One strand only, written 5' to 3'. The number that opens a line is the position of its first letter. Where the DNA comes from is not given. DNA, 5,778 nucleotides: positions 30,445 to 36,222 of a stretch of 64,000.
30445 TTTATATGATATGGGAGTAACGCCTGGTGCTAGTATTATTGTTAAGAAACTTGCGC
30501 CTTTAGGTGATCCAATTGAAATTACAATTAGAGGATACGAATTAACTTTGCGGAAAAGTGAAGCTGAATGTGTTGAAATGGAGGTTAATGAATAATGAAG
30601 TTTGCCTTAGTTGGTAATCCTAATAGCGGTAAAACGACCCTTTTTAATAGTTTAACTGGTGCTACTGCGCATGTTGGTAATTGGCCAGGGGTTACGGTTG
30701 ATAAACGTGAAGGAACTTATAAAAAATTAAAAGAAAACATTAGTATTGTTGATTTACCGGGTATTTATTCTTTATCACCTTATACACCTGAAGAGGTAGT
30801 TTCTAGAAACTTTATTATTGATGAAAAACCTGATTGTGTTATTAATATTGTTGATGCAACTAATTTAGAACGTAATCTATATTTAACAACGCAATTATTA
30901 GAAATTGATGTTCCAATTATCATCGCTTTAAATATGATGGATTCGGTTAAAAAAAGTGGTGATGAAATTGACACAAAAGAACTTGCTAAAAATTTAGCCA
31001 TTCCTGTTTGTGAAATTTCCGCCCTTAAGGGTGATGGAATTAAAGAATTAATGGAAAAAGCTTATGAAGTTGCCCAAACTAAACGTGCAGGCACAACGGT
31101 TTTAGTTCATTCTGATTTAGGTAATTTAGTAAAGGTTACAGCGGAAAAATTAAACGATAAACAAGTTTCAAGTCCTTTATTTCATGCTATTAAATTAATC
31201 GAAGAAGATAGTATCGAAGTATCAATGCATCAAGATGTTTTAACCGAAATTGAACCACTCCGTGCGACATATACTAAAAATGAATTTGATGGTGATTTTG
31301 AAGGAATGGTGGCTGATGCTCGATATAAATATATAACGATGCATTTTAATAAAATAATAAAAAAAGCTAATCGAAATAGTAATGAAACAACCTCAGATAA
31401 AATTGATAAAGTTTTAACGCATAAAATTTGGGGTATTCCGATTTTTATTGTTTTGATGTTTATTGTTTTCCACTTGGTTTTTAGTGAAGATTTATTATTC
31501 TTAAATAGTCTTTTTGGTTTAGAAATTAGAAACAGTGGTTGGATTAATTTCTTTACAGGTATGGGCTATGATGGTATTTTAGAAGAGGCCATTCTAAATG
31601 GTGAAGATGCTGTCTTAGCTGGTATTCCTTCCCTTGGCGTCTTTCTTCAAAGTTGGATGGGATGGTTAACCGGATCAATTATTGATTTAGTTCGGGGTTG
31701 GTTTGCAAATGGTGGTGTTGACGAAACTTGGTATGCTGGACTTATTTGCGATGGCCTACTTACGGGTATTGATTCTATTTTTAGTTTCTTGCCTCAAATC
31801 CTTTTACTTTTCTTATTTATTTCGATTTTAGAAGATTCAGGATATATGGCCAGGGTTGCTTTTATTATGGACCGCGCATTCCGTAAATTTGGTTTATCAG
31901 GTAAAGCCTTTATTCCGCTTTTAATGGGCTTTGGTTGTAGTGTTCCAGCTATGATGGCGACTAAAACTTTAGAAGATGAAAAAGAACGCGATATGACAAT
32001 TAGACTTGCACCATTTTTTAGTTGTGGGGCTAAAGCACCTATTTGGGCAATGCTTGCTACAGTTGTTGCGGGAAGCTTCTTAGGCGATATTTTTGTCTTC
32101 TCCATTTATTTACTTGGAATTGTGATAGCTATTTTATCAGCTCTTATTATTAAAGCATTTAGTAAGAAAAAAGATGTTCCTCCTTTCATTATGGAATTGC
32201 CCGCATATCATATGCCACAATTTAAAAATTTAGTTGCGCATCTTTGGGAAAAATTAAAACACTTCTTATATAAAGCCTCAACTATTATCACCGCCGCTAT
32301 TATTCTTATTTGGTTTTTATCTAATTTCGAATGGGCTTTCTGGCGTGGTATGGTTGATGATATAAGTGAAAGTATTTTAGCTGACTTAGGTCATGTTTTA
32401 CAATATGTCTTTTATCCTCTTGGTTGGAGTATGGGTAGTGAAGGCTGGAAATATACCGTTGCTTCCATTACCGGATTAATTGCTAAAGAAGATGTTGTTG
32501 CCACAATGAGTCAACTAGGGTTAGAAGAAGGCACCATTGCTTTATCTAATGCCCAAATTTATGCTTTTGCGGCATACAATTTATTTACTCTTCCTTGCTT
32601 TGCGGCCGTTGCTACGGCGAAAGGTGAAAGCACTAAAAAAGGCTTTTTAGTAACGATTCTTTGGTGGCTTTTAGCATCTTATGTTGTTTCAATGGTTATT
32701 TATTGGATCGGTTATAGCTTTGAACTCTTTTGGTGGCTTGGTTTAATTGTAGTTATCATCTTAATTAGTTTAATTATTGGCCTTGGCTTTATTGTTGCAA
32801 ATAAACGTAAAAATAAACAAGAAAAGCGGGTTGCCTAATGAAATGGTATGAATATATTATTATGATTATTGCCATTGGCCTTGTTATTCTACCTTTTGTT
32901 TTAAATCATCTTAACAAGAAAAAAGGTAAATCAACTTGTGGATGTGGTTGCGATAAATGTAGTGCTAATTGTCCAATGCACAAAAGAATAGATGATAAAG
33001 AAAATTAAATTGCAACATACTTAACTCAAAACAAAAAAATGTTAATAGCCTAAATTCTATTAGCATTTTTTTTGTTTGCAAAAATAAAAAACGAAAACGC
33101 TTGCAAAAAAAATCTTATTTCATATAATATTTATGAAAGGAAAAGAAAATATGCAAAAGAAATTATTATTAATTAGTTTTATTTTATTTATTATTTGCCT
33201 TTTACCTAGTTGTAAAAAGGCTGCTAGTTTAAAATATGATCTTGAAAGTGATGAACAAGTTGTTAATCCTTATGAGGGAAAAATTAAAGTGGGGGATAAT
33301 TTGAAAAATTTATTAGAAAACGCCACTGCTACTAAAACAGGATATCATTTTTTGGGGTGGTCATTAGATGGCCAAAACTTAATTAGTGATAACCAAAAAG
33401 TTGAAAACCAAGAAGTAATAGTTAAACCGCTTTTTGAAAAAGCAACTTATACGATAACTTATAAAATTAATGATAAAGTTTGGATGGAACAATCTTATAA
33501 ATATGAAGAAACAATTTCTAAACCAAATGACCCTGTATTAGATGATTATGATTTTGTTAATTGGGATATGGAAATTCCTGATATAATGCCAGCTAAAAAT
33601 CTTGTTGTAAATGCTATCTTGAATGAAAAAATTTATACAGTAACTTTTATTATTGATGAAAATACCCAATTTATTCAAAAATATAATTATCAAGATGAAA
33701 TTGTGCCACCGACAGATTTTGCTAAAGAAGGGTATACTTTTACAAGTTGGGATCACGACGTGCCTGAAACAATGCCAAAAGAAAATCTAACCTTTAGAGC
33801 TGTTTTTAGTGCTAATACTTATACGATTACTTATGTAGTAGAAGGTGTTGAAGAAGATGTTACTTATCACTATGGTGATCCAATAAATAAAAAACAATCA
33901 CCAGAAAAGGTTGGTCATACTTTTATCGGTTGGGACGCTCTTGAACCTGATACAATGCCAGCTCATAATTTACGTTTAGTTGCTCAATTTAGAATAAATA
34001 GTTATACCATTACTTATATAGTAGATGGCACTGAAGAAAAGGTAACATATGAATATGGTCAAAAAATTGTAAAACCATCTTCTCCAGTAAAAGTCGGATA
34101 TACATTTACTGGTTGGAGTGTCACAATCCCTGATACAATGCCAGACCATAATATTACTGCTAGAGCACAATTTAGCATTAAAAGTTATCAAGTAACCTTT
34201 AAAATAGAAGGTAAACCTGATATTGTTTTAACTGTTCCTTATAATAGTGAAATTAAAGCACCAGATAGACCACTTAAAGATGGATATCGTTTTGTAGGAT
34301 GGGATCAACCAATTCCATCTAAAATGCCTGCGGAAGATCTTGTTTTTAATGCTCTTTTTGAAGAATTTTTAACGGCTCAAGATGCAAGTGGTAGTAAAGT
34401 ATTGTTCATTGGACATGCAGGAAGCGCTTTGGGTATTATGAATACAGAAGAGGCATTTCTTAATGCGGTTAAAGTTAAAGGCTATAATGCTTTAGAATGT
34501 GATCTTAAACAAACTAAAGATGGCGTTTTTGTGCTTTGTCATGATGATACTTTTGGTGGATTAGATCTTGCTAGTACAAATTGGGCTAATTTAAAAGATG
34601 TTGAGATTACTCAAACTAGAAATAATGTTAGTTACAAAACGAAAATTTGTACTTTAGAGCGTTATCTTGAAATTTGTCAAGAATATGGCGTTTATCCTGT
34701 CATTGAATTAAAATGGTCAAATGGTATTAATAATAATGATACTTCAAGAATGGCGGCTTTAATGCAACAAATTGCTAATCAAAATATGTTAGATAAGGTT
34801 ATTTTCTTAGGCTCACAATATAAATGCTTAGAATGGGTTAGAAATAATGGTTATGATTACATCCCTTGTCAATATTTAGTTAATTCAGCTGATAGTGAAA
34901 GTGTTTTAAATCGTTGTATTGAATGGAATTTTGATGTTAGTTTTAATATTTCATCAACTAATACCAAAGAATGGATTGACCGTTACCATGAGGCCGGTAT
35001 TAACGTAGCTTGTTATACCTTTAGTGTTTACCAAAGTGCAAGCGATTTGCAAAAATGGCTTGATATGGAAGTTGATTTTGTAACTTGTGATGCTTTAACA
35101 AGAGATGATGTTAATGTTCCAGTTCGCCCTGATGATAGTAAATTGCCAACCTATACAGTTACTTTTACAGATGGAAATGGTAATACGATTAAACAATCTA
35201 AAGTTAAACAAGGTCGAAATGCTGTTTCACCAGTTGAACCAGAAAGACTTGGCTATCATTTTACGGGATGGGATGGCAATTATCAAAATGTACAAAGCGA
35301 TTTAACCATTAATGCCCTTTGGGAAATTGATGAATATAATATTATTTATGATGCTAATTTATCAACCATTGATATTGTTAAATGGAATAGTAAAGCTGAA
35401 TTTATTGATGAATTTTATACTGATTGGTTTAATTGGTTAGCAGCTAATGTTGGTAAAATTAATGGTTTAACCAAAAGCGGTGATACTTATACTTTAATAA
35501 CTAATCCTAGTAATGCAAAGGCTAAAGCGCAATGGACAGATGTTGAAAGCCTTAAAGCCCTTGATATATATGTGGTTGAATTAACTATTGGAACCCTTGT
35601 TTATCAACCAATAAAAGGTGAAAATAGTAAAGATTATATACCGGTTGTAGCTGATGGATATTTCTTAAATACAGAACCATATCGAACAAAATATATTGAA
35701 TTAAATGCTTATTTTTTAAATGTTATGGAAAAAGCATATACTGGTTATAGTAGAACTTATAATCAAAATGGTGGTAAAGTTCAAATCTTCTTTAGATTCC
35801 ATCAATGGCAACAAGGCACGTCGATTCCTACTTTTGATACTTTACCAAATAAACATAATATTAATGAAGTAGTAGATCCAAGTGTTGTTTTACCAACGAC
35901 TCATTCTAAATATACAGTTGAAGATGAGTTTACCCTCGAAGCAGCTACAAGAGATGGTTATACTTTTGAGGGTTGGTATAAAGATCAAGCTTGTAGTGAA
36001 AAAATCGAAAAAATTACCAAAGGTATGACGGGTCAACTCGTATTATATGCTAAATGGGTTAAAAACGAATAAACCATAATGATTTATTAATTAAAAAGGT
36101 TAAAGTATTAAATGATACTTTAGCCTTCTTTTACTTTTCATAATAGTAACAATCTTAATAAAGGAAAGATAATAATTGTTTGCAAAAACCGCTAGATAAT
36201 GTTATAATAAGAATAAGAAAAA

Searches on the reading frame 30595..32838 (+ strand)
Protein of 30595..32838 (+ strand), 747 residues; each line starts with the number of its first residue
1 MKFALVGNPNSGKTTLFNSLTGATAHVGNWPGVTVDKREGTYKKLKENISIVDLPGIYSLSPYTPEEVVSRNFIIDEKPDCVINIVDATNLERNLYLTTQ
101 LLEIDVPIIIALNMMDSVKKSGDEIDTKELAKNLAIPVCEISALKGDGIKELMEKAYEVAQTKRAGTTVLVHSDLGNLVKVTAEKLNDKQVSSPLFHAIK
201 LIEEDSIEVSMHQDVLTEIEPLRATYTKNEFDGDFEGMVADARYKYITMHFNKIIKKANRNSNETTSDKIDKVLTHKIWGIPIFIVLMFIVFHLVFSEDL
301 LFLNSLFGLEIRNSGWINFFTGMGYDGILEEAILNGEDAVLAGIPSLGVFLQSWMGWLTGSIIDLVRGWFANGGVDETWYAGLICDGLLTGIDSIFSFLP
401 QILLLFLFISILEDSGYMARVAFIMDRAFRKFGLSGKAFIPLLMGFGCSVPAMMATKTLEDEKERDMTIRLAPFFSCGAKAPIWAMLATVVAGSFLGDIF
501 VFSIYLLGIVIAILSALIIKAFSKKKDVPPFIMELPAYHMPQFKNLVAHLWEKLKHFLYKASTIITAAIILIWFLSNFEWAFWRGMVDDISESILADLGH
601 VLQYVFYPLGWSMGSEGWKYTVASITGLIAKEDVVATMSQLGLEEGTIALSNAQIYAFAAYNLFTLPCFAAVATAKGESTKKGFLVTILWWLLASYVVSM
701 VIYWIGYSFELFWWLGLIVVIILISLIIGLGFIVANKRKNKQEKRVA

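Call 99: search_protein_families(library=pfam, proteins=[window:30595-32838:+], max_evalue=0.00001)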
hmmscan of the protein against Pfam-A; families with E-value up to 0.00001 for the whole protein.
window:30595-32838:+ (747 aa): 5 families
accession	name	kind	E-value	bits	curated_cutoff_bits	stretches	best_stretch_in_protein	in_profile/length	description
PF02421.24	FeoB_N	-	2.7e-67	225.6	27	1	2-155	2-155/156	Ferrous iron transport protein B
PF07670.19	Gate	-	6.6e-29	100.9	29.6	2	396-483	2-96/104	Nucleoside recognition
PF01926.29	MMR_HSR1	-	6.9e-21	74.9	21.9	1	3-113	2-112/113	50S ribosome-binding GTPase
PF07664.17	FeoB_C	-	3e-19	68.9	26.6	1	501-553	1-54/54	Ferrous iron transport protein B C terminus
PF00009.33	GTP_EFTU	-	2.2e-09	37.6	26.5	1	3-160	6-186/188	Elongation factor Tu GTP binding domain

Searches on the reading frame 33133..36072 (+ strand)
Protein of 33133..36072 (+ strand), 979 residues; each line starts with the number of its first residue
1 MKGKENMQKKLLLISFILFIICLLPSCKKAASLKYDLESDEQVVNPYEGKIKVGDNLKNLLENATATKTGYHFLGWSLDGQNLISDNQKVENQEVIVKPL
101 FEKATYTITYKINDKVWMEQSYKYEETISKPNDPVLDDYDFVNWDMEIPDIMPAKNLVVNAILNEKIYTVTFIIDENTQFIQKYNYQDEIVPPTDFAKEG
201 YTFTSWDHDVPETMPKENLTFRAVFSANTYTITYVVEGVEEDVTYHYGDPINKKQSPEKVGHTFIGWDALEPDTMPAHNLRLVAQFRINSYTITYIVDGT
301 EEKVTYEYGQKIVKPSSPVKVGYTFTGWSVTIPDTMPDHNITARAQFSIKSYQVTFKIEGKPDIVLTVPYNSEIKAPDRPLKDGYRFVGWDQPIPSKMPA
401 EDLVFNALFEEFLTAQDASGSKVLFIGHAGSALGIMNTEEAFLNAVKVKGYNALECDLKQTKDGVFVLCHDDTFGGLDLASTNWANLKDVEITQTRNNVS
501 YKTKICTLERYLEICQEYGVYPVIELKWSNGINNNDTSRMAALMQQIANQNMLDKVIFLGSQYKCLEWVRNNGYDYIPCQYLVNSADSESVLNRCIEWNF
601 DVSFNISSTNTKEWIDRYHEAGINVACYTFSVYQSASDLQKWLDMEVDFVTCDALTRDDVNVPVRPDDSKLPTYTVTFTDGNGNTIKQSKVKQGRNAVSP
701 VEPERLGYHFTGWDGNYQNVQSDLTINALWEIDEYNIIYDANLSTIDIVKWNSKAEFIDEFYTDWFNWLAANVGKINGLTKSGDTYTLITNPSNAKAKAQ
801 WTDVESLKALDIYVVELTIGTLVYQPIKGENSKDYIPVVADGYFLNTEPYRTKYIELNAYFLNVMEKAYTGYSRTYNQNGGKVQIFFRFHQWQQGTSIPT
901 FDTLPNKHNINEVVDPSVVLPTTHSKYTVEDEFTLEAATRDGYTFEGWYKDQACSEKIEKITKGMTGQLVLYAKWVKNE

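Call 3: search_protein_families(library=pfam, proteins=[window:33133-36072:+], max_evalue=1)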
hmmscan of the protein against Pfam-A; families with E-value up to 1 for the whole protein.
window:33133-36072:+ (979 aa): 5 families
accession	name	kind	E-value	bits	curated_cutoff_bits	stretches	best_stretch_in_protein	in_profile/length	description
PF09479.16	Flg_new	-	9e-63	208.7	27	8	926-974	15-65/65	Listeria-Bacteroides repeat domain (List_Bact_rpt)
PF18998.6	Flg_new_2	-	9.1e-18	64.5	23.6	5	923-978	15-72/73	Divergent InlB B-repeat domain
PF03009.23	GDPD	-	4.4e-16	60.2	23.6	1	431-654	5-241/244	Glycerophosphoryl diester phosphodiesterase family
PF21817.3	CapR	-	0.0069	17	24.2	0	702-724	10-31/67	CapR homology domain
PF16561.11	AMPK1_CBM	-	0.03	14.9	26.8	0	141-186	20-65/85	Glycogen recognition site of AMP-activated protein kinase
